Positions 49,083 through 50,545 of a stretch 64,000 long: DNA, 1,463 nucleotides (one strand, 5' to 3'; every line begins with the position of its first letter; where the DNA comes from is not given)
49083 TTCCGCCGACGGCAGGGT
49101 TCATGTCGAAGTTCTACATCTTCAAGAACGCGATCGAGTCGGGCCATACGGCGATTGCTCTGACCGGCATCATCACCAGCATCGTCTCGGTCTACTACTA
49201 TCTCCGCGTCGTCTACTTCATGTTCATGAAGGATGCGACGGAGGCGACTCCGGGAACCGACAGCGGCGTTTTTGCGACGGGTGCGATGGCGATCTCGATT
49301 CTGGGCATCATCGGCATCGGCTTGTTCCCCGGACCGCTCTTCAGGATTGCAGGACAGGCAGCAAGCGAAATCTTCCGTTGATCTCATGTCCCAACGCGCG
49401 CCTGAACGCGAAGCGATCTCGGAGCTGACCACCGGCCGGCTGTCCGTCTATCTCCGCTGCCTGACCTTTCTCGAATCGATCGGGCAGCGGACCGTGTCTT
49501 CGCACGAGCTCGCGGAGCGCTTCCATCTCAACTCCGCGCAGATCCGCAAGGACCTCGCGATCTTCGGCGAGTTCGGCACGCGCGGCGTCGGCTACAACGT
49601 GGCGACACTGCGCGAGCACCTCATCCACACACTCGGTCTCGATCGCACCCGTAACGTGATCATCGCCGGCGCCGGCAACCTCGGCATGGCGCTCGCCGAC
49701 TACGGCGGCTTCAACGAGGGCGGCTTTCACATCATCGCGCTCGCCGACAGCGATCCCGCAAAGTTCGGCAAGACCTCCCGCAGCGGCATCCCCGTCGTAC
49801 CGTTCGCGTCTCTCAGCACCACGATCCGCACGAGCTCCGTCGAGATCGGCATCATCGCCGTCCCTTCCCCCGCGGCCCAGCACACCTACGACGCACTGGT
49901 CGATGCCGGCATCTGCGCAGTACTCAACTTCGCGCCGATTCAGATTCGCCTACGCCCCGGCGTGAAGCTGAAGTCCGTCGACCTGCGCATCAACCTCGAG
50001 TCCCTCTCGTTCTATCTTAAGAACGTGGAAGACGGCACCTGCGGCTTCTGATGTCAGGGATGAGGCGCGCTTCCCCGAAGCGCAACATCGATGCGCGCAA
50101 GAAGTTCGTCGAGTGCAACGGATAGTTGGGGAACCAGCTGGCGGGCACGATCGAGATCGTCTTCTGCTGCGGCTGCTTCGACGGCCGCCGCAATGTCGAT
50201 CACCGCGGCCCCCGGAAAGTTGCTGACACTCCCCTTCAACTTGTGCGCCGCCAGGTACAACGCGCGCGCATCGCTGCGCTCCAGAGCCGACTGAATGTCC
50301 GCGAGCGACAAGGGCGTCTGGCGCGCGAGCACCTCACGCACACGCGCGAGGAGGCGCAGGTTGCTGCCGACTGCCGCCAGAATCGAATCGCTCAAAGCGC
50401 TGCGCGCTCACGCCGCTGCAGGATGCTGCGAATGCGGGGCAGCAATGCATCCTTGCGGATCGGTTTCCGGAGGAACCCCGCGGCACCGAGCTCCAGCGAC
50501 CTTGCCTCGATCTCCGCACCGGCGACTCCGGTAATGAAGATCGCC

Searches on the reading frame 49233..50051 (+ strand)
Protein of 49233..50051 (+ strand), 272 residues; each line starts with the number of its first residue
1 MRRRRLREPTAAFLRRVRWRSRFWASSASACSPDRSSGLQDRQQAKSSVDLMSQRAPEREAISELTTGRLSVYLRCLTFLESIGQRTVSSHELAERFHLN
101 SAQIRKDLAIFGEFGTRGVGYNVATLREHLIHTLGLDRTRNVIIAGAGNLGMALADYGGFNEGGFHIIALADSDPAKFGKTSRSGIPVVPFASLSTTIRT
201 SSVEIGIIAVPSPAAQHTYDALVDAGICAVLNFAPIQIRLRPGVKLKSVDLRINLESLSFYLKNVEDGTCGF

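Call 6: search_protein_families(library=pfam, proteins=[window:49233-50051:+])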
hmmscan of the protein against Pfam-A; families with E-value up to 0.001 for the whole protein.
window:49233-50051:+ (272 aa): 2 families
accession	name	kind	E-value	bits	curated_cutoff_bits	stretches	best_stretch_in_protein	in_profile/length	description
PF02629.25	CoA_binding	-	1.1e-16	61.8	22.3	1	138-235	2-96/97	CoA binding domain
PF06971.19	Put_DNA-bind_N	-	2.8e-16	59.8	27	1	62-108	2-48/49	Putative DNA-binding protein N-terminus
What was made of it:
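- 49386..50051 (+): rex, the last cistron, 4 nt after the nuoN stop. It is followed by a convergent Hpt gene. Pfam PF06971 and PF02629 (call 6).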

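Call 7: search_protein_families(library=ncbifam, proteins=[window:49233-50051:+])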
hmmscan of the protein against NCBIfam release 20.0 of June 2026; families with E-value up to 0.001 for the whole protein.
window:49233-50051:+ (272 aa): 9 families
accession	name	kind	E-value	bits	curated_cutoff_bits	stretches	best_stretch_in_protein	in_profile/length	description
NF003995.0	PRK05472.2-4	subfamily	2e-70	236.7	126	1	59-266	3-209/213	redox-sensing transcriptional repressor Rex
NF003993.0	PRK05472.2-2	equivalog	3.1e-67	226.2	217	1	61-264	5-207/212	redox-sensing transcriptional repressor Rex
NF003992.0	PRK05472.2-1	equivalog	2.1e-66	223.6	226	1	49-262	8-220/249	redox-sensing transcriptional repressor Rex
NF003990.0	PRK05472.1-4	equivalog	1e-50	172.3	233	1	60-266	5-210/214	redox-sensing transcriptional repressor Rex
NF003996.0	PRK05472.2-5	equivalog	3.8e-50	170.6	138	1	63-267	3-204/209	redox-sensing transcriptional repressor Rex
NF003994.0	PRK05472.2-3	equivalog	9.5e-50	168.9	130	1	59-266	6-212/217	redox-sensing transcriptional repressor Rex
NF003989.0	PRK05472.1-3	equivalog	9.9e-49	166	177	1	58-266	4-211/215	redox-sensing transcriptional repressor Rex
NF003988.0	PRK05472.1-1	equivalog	4.1e-36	124.9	321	1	61-264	6-210/214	redox-sensing transcriptional repressor Rex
NF003991.0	PRK05472.1-5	equivalog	8.6e-32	110.8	198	1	60-265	5-209/211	redox-sensing transcriptional repressor Rex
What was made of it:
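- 49386..50051 (+): NCBIfam NF003995, 236.7 bits against a cut-off of 126, and NF003993, 226.2 against 217 (call 7).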

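Call 32: search_solved_structures(query=window:49386-50051:+, show_alignments=3)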
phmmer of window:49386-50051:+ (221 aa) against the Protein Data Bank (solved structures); distinct sequences matched with E-value up to 0.001: 8.
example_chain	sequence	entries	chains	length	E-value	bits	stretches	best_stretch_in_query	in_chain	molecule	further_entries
5zz5_A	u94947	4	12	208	9.6e-45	156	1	11-211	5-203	Redox-sensing transcriptional repressor Rex | Redox-sensing transcriptional repressor Rex 1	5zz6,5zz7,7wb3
3ikv_A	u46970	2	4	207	3.2e-40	141.2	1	12-213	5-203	Redox-sensing transcriptional repressor rex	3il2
3ikt_A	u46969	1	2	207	4.4e-40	140.8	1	12-213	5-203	Redox-sensing transcriptional repressor rex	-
1xcb_A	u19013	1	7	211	4.6e-40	140.7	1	12-213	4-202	Redox-sensing transcriptional repressor rex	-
2dt5_A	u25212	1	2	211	4.4e-39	137.5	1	12-213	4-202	AT-rich DNA-binding protein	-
3wg9_A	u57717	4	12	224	1e-38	136.3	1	11-213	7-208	Redox-sensing transcriptional repressor rex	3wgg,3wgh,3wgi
3keo_A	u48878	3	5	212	1.6e-32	116.1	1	10-212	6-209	Redox-sensing transcriptional repressor rex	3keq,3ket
2vt2_A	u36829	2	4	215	5.1e-32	114.4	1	9-213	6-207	REDOX-SENSING TRANSCRIPTIONAL REPRESSOR REX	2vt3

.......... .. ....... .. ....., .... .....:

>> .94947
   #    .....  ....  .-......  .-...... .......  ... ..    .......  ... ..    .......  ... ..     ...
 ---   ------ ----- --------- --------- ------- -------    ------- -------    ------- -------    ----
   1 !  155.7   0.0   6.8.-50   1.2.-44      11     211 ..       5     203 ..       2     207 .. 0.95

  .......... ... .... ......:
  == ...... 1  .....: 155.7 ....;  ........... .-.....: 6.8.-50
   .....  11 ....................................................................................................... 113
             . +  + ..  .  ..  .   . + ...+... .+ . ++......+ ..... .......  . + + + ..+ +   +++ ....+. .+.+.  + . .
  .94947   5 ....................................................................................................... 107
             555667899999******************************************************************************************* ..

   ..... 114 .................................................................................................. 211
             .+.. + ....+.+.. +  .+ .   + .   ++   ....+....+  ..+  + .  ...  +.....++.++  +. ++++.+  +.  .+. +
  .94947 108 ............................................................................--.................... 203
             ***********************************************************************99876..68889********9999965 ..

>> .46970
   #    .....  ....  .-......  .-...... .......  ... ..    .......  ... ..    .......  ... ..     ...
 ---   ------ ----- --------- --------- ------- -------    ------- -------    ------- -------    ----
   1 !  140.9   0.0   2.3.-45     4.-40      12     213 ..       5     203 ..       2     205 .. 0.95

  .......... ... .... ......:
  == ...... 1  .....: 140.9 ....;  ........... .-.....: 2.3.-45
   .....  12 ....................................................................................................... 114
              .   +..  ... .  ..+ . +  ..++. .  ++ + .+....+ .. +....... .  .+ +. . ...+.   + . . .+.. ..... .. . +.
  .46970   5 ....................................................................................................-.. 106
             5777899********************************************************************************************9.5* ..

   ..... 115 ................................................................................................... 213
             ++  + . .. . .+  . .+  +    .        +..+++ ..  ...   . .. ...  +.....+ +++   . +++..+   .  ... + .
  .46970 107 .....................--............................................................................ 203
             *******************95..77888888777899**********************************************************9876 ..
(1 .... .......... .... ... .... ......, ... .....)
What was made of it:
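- On Rex protein family (redox-sensing transcriptional repressor): They correspond to R54, K55, R66, G67 here in the ungapped alignment of call 32.
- Closest known: Thermotoga maritima Rex and its operator complex. Same: It is the closest solved homologue (E = 1e-44, full length, call 32).
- Rex identity: NCBIfam models above cut-off (call 7) and full-length alignment to T. maritima Rex at E = 1e-44 (call 32).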

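Call 54: find_homologous_proteins(query=window:49386-50051:+, max_evalue=1e-20)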
Query window:49386-50051:+ (221 aa): 7995 proteins with E <= 1e-20 among 8000 candidates; the best 120 are listed.
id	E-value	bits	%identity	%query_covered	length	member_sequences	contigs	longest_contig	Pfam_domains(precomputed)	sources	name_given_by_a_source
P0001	3.4e-129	447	91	100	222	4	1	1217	PF02629.26,PF06971.20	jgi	jgi:redox-sensing transcriptional repressor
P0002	3.0e-126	437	89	100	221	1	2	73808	PF02629.26,PF06971.20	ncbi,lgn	-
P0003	1.6e-121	422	71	67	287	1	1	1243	PF02629.26,PF06971.20,PF01408.29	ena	-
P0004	2.4e-119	414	86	97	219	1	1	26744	PF02629.26,PF06971.20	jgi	jgi:redox-sensing transcriptional repressor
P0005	2.4e-119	414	84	100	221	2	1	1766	PF02629.26,PF06971.20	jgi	jgi:redox-sensing transcriptional repressor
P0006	5.7e-119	413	86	97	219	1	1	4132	PF02629.26,PF06971.20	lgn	-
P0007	7.6e-119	413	84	100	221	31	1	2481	PF02629.26,PF06971.20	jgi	-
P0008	4.8e-118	410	84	100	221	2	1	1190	PF02629.26,PF06971.20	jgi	-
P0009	1.1e-115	403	84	100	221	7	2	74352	PF02629.26,PF06971.20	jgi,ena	-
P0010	1.9e-115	402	82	99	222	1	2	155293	PF02629.26,PF06971.20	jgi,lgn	jgi:redox-sensing transcriptional repressor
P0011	3.8e-113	394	82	98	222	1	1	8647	PF02629.26,PF06971.20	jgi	jgi:redox-sensing transcriptional repressor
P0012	1.3e-111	389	80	99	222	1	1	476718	PF02629.26,PF06971.20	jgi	jgi:redox-sensing transcriptional repressor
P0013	2.4e-107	375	77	99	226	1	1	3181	PF02629.26,PF06971.20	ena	-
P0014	6.6e-106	371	78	100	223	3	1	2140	PF02629.26,PF06971.20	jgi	jgi:redox-sensing transcriptional repressor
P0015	3.2e-105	368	77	100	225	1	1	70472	PF02629.26,PF06971.20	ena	-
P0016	8.0e-105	367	75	100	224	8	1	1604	PF02629.26,PF06971.20,PF01408.29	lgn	-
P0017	8.2e-105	367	76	97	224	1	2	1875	PF02629.26,PF06971.20,PF01408.29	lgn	-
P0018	8.5e-105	367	75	100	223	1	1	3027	PF02629.26,PF06971.20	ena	-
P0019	1.7e-104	366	75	100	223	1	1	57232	PF02629.26,PF06971.20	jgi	jgi:redox-sensing transcriptional repressor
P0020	3.1e-104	365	76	100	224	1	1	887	PF02629.26,PF06971.20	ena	-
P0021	4.1e-104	365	77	98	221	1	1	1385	PF02629.26,PF06971.20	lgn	-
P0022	8.3e-104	364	74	99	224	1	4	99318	PF02629.26,PF06971.20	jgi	jgi:redox-sensing transcriptional repressor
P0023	1.3e-103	363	76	100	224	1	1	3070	PF02629.26,PF06971.20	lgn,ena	-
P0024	1.3e-103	363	76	100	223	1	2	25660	PF02629.26,PF06971.20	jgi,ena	jgi:redox-sensing transcriptional repressor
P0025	1.5e-103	363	75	100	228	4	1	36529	PF02629.26,PF06971.20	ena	-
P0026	2.0e-103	362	74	100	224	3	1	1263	PF02629.26,PF06971.20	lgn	-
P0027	2.1e-103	362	75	98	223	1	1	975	PF02629.26,PF06971.20,PF01408.29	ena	-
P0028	3.7e-103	362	74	100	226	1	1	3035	PF02629.26,PF06971.20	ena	-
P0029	4.2e-103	361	77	98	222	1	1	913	PF02629.26,PF06971.20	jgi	-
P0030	4.6e-103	361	75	100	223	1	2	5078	PF02629.26,PF06971.20,PF01408.29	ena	-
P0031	6.1e-103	361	75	100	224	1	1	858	PF02629.26,PF06971.20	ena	-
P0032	7.9e-103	361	74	99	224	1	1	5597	PF02629.26,PF06971.20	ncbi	-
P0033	1.3e-102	360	74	99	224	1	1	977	PF02629.26,PF06971.20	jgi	jgi:redox-sensing transcriptional repressor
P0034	2.5e-102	359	77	96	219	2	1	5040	PF02629.26,PF06971.20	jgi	jgi:redox-sensing transcriptional repressor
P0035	6.2e-102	358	74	100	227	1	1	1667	PF02629.26,PF06971.20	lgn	-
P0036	9.4e-102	357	76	96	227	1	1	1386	PF02629.26,PF06971.20,PF01408.29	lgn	-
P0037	2.1e-101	356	73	100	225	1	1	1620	PF02629.26,PF06971.20,PF01408.29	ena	-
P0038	2.8e-101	355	73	99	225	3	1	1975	PF02629.26,PF06971.20,PF01408.29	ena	-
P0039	2.9e-101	355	77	96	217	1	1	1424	PF02629.26,PF06971.20,PF01408.29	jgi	jgi:redox-sensing transcriptional repressor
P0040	3.2e-101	355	73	99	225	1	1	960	PF02629.26,PF06971.20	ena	-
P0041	3.4e-101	355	73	100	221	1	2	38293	PF02629.26,PF06971.20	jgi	jgi:redox-sensing transcriptional repressor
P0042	3.7e-101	355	74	100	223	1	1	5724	PF02629.26,PF06971.20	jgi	jgi:redox-sensing transcriptional repressor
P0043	3.7e-101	355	74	98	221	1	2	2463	PF02629.26,PF06971.20,PF01408.29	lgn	-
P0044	4.1e-101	355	77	95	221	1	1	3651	PF02629.26,PF06971.20,PF01408.29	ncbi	-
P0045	4.8e-101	355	76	98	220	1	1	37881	PF02629.26,PF06971.20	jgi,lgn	jgi:redox-sensing transcriptional repressor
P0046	5.6e-101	354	75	99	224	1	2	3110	PF02629.26,PF06971.20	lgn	-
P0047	7.9e-101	354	75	98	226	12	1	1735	PF02629.26,PF06971.20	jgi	jgi:redox-sensing transcriptional repressor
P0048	8.2e-101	354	72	99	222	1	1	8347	PF02629.26,PF06971.20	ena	-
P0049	8.7e-101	354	74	99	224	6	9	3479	PF02629.26,PF06971.20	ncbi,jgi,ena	jgi:redox-sensing transcriptional repressor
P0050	8.7e-101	354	76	95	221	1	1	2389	PF02629.26,PF06971.20,PF01408.29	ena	-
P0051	9.2e-101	354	75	95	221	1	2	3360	PF02629.26,PF06971.20,PF01408.29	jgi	jgi:redox-sensing transcriptional repressor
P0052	9.7e-101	354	73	100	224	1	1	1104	PF02629.26,PF06971.20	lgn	-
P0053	1.1e-100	353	74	100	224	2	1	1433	PF02629.26,PF06971.20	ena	-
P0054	1.2e-100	353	72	100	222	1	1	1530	PF02629.26,PF06971.20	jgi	jgi:redox-sensing transcriptional repressor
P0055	1.2e-100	353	75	98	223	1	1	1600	PF02629.26,PF06971.20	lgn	-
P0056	1.3e-100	353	74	98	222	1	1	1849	PF02629.26,PF06971.20,PF01408.29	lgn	-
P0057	1.3e-100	353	77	100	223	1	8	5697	PF02629.26,PF06971.20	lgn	-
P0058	1.3e-100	353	75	99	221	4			PF02629.26,PF06971.20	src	-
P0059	1.4e-100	353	75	96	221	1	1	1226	PF02629.26,PF06971.20,PF01408.29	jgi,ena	-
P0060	1.4e-100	353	75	96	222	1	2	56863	PF02629.26,PF06971.20,PF01408.29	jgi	jgi:redox-sensing transcriptional repressor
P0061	1.5e-100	353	72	100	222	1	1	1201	PF02629.26,PF06971.20,PF01408.29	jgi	jgi:redox-sensing transcriptional repressor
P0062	1.5e-100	353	76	100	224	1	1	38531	PF02629.26,PF06971.20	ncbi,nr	ncbi:MAG TPA: redox-sensing transcriptional repressor Rex [Thermoanaerobaculia bacterium]|nr:redox-s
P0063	1.6e-100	353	77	95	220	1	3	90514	PF02629.26,PF06971.20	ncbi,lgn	-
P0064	1.7e-100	353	75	98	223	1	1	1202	PF02629.26,PF06971.20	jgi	jgi:redox-sensing transcriptional repressor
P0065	2.0e-100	353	75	95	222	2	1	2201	PF02629.26,PF06971.20,PF01408.29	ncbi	ncbi:MAG TPA: redox-sensing transcriptional repressor Rex [Thermoanaerobaculia bacterium]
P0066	2.0e-100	353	72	100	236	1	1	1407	PF02629.26,PF06971.20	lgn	-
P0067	2.0e-100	353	75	99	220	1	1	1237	PF02629.26,PF06971.20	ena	-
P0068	2.0e-100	353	76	98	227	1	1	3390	PF02629.26,PF06971.20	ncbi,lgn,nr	ncbi:MAG TPA: redox-sensing transcriptional repressor Rex [Thermoanaerobaculia bacterium]|nr:redox-s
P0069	2.1e-100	353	73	100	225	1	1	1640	PF02629.26,PF06971.20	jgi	jgi:redox-sensing transcriptional repressor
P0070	2.9e-100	352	75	95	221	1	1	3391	PF02629.26,PF06971.20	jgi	jgi:redox-sensing transcriptional repressor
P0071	2.9e-100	352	73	100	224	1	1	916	PF02629.26,PF06971.20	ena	-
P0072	3.3e-100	352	73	99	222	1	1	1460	PF02629.26,PF06971.20,PF01408.29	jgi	jgi:redox-sensing transcriptional repressor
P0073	3.5e-100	352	75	96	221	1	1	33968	PF02629.26,PF06971.20,PF01408.29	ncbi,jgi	jgi:redox-sensing transcriptional repressor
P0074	3.7e-100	352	75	97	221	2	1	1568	PF02629.26,PF06971.20,PF01408.29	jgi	-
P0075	4.1e-100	352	72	100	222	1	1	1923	PF02629.26,PF06971.20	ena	-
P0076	4.2e-100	352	75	95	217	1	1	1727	PF02629.26,PF06971.20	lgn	-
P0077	5.6e-100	351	74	96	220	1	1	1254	PF02629.26,PF06971.20,PF01408.29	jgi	jgi:redox-sensing transcriptional repressor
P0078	5.7e-100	351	75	98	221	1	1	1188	PF02629.26,PF06971.20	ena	-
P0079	5.8e-100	351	75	97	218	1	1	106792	PF02629.26,PF06971.20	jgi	-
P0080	5.8e-100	351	75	96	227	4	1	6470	PF02629.26,PF06971.20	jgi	jgi:redox-sensing transcriptional repressor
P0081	6.2e-100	351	71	100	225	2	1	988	PF02629.26,PF06971.20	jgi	jgi:redox-sensing transcriptional repressor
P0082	6.4e-100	351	73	99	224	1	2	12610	PF02629.26,PF06971.20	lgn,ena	-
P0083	6.6e-100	351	73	99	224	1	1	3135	PF02629.26,PF06971.20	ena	-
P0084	7.1e-100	351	75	97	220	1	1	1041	PF02629.26,PF06971.20,PF01408.29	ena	-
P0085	7.4e-100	351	72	100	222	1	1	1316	PF02629.26,PF06971.20,PF01408.29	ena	-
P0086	8.4e-100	351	74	96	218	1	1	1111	PF02629.26,PF06971.20,PF01408.29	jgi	jgi:redox-sensing transcriptional repressor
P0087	1.2e-99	350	73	96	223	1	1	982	PF02629.26,PF06971.20,PF01408.29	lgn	-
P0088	1.3e-99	350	74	97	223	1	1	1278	PF02629.26,PF06971.20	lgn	-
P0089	1.3e-99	350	74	97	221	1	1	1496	PF02629.26,PF06971.20,PF01408.29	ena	-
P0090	1.4e-99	350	73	100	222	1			PF02629.26,PF06971.20,PF01408.29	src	-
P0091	1.5e-99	350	74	97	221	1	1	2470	PF02629.26,PF06971.20,PF01408.29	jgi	jgi:redox-sensing transcriptional repressor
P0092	1.9e-99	349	72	100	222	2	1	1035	PF02629.26,PF06971.20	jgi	jgi:redox-sensing transcriptional repressor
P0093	1.9e-99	349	75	100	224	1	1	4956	PF02629.26,PF06971.20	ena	-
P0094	2.3e-99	349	75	95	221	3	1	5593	PF02629.26,PF06971.20,PF01408.29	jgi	jgi:redox-sensing transcriptional repressor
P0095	2.3e-99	349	76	96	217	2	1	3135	PF02629.26,PF06971.20,PF01408.29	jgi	jgi:redox-sensing transcriptional repressor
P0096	2.5e-99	349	75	98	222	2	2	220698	PF02629.26,PF06971.20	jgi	jgi:redox-sensing transcriptional repressor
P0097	2.6e-99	349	72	99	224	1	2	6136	PF02629.26,PF06971.20,PF01408.29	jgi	jgi:redox-sensing transcriptional repressor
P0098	2.6e-99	349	75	96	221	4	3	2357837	PF02629.26,PF06971.20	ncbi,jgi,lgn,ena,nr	ncbi:MAG: redox-sensing transcriptional repressor Rex [Acidobacteria bacterium]|nr:redox-sensing tra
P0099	2.7e-99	349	75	95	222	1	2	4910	PF02629.26,PF06971.20,PF01408.29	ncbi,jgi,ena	ncbi:MAG TPA: redox-sensing transcriptional repressor Rex [Thermoanaerobaculia bacterium]|jgi:redox-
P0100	2.9e-99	349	77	95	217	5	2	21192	PF02629.26,PF06971.20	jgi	jgi:redox-sensing transcriptional repressor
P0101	3.3e-99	349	77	96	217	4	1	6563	PF02629.26,PF06971.20,PF01408.29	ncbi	-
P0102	3.6e-99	349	73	98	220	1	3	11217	PF02629.26,PF06971.20,PF01408.29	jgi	jgi:redox-sensing transcriptional repressor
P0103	3.8e-99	349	73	98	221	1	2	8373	PF02629.26,PF06971.20,PF01408.29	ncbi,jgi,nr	ncbi:MAG TPA: redox-sensing transcriptional repressor Rex [Thermoanaerobaculia bacterium]|jgi:redox-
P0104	4.1e-99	348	74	96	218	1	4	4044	PF02629.26,PF06971.20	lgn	-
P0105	4.2e-99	348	74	99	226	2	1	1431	PF02629.26,PF06971.20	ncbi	ncbi:MAG: redox-sensing transcriptional repressor Rex [Thermoanaerobaculia bacterium]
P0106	4.4e-99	348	72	97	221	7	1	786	PF02629.26,PF06971.20,PF01408.29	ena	-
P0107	4.4e-99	348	75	95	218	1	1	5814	PF02629.26,PF06971.20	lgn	-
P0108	4.5e-99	348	76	95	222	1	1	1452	PF02629.26,PF06971.20,PF01408.29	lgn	-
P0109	5.3e-99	348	73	97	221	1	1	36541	PF02629.26,PF06971.20,PF01408.29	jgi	jgi:redox-sensing transcriptional repressor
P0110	5.5e-99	348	75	95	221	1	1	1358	PF02629.26,PF06971.20,PF01408.29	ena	-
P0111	6.1e-99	348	76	95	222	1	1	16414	PF02629.26,PF06971.20,PF01408.29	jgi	jgi:redox-sensing transcriptional repressor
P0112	6.2e-99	348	72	98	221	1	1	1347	PF02629.26,PF06971.20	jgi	jgi:redox-sensing transcriptional repressor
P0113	6.4e-99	348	74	95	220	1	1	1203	PF02629.26,PF06971.20,PF01408.29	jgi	jgi:redox-sensing transcriptional repressor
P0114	6.5e-99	348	76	95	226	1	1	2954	PF02629.26,PF06971.20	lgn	-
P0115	6.7e-99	348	74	96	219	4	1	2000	PF02629.26,PF06971.20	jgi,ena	-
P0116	6.8e-99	348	73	98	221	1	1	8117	PF02629.26,PF06971.20,PF01408.29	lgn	-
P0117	7.1e-99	348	74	98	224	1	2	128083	PF02629.26,PF06971.20,PF01408.29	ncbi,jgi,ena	ncbi:MAG TPA: redox-sensing transcriptional repressor Rex [Thermoanaerobaculia bacterium]|jgi:redox-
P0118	7.1e-99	348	74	97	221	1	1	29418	PF02629.26,PF06971.20,PF01408.29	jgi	-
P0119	7.3e-99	348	72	100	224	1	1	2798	PF02629.26,PF06971.20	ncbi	ncbi:MAG: redox-sensing transcriptional repressor Rex [Thermoanaerobaculia bacterium]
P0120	8.1e-99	347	75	95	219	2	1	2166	PF02629.26,PF06971.20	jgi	jgi:redox-sensing transcriptional repressor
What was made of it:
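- Tried and rejected: It therefore could not show how far the nuoN-rex linkage extends, and it gave no negative controls (call 54).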

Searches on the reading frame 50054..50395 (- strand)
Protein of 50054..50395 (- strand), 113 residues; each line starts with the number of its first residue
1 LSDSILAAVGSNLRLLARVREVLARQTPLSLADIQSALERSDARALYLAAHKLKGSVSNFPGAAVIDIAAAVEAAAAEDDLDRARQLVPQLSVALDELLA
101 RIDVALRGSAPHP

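Call 14: search_protein_families(library=pfam, proteins=[window:50054-50395:-])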
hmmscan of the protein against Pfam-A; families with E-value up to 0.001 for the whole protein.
window:50054-50395:- (113 aa): 1 family
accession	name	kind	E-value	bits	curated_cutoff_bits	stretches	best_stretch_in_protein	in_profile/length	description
PF01627.28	Hpt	-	1.5e-08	35.2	24.6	1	20-99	3-82/84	Hpt domain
